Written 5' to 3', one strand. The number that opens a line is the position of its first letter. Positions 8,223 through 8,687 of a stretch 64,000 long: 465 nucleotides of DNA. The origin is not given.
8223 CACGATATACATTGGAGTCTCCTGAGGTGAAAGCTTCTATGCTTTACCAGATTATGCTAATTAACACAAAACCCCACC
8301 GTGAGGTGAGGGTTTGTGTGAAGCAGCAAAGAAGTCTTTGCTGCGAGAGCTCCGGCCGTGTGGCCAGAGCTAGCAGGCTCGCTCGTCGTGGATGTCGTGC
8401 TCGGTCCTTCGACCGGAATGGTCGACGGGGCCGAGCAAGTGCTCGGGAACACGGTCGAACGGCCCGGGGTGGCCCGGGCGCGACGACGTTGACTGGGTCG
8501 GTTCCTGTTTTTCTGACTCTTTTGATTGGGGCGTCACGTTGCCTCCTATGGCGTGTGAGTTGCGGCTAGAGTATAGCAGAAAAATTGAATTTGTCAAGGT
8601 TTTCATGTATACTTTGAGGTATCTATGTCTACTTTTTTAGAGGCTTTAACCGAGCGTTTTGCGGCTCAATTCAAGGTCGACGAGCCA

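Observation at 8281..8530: GC-rich structured island with a minus-strand intrinsic terminator upstream of the hypothetical-glyA-oxygenase operon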

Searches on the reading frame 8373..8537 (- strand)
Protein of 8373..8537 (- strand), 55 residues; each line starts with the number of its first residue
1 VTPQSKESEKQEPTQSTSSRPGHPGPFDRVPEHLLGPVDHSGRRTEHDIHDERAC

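Call 13: find_homologous_proteins(query=window:8373-8537:-, max_evalue=10)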
Query seq(55 aa): no candidate shares three 5-residue words with the query. No homologue found.
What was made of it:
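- Tried and rejected: The word-indexed search found none (call 13).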

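Call 21: search_protein_families(library=pfam, max_evalue=10, proteins=[window:8373-8537:-])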
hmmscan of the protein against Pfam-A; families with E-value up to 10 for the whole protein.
seq(55 aa): 0 families

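Call 27: find_homologous_proteins(query=A1, max_evalue=10)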
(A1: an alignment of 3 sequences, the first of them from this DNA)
Query A1 (3 sequences) (55 aa, profile of the alignment): 3 proteins with E <= 10 among 26 candidates.
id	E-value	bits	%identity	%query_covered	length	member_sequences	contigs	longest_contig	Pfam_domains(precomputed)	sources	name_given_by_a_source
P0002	3.6e-31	125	47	27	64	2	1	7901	-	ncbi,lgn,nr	ncbi:MAG TPA: hypothetical protein PLK06_01045 [bacterium]|nr:hypothetical protein [bacterium]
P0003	1.6e-28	116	39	40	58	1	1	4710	-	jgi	jgi:hypothetical protein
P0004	1.1e-16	79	-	-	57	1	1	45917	-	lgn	-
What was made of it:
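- The ORF is annotated as a gene in two public sources (call 27).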

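Call 29: find_encoding_contigs(protein=P0003, flank=5000)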
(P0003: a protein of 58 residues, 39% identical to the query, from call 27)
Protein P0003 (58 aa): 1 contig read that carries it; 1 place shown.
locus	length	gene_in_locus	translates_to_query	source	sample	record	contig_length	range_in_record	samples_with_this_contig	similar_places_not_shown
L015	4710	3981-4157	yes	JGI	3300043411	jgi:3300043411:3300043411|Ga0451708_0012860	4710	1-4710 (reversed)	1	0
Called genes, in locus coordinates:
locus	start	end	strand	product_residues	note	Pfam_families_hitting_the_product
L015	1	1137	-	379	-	?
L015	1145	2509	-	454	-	PF01225:Mur_ligase, PF08245:Mur_ligase_M, PF02875:Mur_ligase_C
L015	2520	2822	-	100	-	PF02482:Ribosomal_S30AE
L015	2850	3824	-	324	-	PF01565:FAD_binding_4, PF02873:MurB_C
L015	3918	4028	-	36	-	-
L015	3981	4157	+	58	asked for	-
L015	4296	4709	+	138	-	?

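Call 30: find_encoding_contigs(protein=P0004, flank=5000)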
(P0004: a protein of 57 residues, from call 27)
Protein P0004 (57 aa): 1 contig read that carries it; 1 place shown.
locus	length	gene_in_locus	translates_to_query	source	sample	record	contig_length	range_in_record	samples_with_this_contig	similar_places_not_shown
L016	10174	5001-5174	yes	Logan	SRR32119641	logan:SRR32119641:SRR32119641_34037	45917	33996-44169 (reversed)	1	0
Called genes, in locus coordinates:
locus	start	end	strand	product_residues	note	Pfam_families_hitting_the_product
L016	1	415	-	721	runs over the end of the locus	?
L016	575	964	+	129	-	-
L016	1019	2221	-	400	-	-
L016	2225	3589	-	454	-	PF01225:Mur_ligase, PF08245:Mur_ligase_M, PF02875:Mur_ligase_C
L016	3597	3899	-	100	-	PF02482:Ribosomal_S30AE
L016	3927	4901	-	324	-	PF01565:FAD_binding_4, PF02873:MurB_C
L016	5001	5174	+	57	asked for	-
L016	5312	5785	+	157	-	-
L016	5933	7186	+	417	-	PF00464:SHMT, PF00155:Aminotran_1_2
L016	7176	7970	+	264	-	PF00891:Methyltransf_2 (weak), PF13489:Methyltransf_23, PF13847:Methyltransf_31, PF08241:Methyltransf_11, PF08242:Methyltransf_12, PF13649:Methyltransf_25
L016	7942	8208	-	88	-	-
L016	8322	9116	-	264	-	-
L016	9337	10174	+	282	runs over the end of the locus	PF00763:THF_DHG_CYH, PF02882:THF_DHG_CYH_C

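Call 45: search_protein_families(library=pfam, max_evalue=1, proteins=[L016:5312-5785:+, L016:7176-7970:+])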
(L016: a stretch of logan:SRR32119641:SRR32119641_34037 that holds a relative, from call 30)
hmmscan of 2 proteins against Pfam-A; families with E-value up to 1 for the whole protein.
L016:5312-5785:+ (157 aa): 0 families

L016:7176-7970:+ (264 aa): 15 families
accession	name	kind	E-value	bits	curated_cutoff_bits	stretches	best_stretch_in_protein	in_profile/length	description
PF13489.12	Methyltransf_23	-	2.9e-17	63.3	27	1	40-162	20-141/164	Methyltransferase domain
PF08241.18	Methyltransf_11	-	3.2e-17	63.4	21.2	1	47-139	1-95/95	Methyltransferase domain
PF13649.12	Methyltransf_25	-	6.5e-17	62.4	27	1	47-135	2-97/97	Methyltransferase domain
PF08242.18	Methyltransf_12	-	3.4e-15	57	30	1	47-136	1-97/98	Methyltransferase domain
PF13847.12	Methyltransf_31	-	1.1e-14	54.8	27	1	41-148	2-124/145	Methyltransferase domain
PF00891.24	Methyltransf_2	-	2e-06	27.7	22.3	1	33-138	53-163/210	O-methyltransferase domain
PF01209.24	Ubie_methyltran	-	4.5e-05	23.3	20.1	1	43-158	48-171/233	ubiE/COQ5 methyltransferase family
PF05401.17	NodS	-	5.2e-05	23.6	24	1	42-140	43-145/201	Nodulation protein S (NodS)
PF02353.26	CMAS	-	0.0025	17.6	27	1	35-90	55-109/273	Mycolic acid cyclopropane synthetase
PF01135.25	PCMT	-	0.0058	16.8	20.3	1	30-148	61-180/210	Protein-L-isoaspartate(D-aspartate) O-methyltransferase (PCMT)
PF05175.20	MTS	-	0.0077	16.3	23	1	34-110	23-104/170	Methyltransferase small domain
PF01728.25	FtsJ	-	0.013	15.9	24.1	1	36-117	14-95/181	FtsJ-like methyltransferase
PF07021.18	MetW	-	0.047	13.8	21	1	45-130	16-101/193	Methionine biosynthesis protein MetW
PF05724.17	TPMT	-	0.054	13.6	26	1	22-86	17-79/218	Thiopurine S-methyltransferase (TPMT)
PF02390.23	Methyltransf_4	-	0.2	11.6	24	1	45-86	4-45/173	Putative methyltransferase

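Call 53: search_protein_representatives(alignment_id=A3)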
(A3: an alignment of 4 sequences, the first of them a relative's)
Query: 4 sequences, 59 profile positions. Proteins with E-value up to 0.001 (for the whole library): 1; up to 1e-10: 1; up to 1e-30: 0. The best 1 are listed.
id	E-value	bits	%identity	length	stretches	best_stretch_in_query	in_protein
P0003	1.4e-28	115.0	-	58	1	2-59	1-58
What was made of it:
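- The family has no homologue among 1.84 billion representative proteins (call 53).
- Tried and rejected: A profile search found only the relatives' proteins (call 27). hmmsearch of 1.84 billion representatives found only the family itself (call 53).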

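Call 70: predict_structure(alignment_id=A3)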
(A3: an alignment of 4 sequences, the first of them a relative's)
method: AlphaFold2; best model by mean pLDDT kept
length: 57 residues; sequences in the alignment: 4
mean_pLDDT: 66.7   pTM: 0.21
mean pLDDT of the five models: 66.7, 65.9, 65.4, 62.7, 61.1
residues with pLDDT >= 90: 0; 70-90: 19; 50-70: 37; < 50: 1
segments of 3 or more residues with pLDDT < 50: none
pLDDT, mean of each block of 10 residues (from residue 1): 59 60 66 68 69 83
secondary structure, 60 per line:
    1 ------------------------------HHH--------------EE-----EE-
elements in order:
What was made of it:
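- Tried and rejected: The model has low confidence (pLDDT 66.7, pTM 0.21) and is mostly coil, so no fold search was run (call 70).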

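Call 85: search_protein_families(library=ncbifam, max_evalue=1, proteins=[window:8373-8537:-, P0004, L016:5312-5785:+])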
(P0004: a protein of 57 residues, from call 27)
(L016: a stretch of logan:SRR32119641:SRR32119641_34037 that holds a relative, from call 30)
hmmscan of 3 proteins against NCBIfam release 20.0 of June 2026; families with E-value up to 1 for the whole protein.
seq(55 aa): 0 families

P0004 (57 aa): 0 families

L016:5312-5785:+ (157 aa): 0 families

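Call 86: search_protein_families(library=phrogs, max_evalue=0.1, proteins=[window:8373-8537:-, P0004, L016:5312-5785:+])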
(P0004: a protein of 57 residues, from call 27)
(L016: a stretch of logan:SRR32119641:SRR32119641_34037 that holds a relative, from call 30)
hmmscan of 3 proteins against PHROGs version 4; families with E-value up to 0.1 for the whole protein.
seq(55 aa): 0 families

P0004 (57 aa): 0 families

L016:5312-5785:+ (157 aa): 1 family
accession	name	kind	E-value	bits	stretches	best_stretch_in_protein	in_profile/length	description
phrog_648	-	head and packaging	0.0054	17.4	1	96-139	188-231/286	head scaffolding protein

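Call 87: search_protein_families(library=padloc, max_evalue=0.1, proteins=[window:8373-8537:-, P0004, L016:5312-5785:+])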
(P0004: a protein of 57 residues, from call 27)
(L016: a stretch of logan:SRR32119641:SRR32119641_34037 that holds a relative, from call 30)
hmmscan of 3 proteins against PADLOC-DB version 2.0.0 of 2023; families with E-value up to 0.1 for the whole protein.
seq(55 aa): 0 families

P0004 (57 aa): 0 families

L016:5312-5785:+ (157 aa): 0 families
